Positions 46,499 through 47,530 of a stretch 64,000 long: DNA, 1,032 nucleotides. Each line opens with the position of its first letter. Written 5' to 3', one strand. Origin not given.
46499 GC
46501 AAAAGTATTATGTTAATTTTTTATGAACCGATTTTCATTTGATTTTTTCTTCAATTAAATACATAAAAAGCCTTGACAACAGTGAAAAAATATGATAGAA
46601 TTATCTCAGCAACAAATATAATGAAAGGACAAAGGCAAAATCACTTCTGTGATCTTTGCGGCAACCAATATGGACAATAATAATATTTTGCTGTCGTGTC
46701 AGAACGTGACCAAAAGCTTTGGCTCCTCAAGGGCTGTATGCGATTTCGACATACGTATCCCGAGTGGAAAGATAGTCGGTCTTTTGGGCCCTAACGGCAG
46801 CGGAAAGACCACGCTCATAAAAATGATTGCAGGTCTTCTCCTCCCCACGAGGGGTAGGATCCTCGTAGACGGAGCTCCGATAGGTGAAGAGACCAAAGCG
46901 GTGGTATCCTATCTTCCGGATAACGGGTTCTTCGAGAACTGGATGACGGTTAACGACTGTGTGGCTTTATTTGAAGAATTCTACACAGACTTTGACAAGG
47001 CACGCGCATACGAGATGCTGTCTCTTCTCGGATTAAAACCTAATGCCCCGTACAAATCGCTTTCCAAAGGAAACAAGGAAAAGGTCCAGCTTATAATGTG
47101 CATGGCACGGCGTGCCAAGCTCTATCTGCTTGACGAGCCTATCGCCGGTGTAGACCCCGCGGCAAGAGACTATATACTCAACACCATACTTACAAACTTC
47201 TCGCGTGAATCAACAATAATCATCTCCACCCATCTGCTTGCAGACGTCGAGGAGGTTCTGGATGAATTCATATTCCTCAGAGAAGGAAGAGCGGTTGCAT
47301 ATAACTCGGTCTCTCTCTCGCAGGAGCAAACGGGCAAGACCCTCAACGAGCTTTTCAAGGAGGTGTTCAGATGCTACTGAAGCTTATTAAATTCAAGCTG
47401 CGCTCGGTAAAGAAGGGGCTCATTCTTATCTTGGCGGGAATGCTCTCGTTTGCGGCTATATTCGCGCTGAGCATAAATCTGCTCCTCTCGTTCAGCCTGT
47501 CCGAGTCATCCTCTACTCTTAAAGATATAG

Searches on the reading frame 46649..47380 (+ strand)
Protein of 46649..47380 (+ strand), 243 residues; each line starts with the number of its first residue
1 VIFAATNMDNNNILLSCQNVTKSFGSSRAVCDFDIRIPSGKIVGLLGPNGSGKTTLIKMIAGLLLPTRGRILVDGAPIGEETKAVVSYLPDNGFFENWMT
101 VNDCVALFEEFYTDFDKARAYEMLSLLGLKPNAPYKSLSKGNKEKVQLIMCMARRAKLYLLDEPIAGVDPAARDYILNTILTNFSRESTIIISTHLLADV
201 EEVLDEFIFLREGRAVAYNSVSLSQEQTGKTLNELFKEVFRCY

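Call 33: search_protein_families(library=pfam, proteins=[window:46649-47380:+], max_evalue=0.001)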
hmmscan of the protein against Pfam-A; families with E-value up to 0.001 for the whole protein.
window:46649-47380:+ (243 aa): 5 families
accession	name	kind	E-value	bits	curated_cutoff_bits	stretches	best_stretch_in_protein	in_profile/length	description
PF00005.33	ABC_tran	-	5.6e-27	95.4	25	1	33-166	4-137/137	ABC transporter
PF13304.12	AAA_21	-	1.7e-12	48.5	27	1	132-195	232-298/304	AAA domain, putative AbiEii toxin, Type IV TA system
PF02463.25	SMC_N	-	4e-06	26.8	40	0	132-198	135-200/220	RecF/RecN/SMC N terminal domain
PF13476.12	AAA_23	-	0.0001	23.5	27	1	22-61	8-40/201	AAA domain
PF13555.12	AAA_29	-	0.00026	21.1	27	1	40-68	23-50/61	P-loop containing region of AAA domain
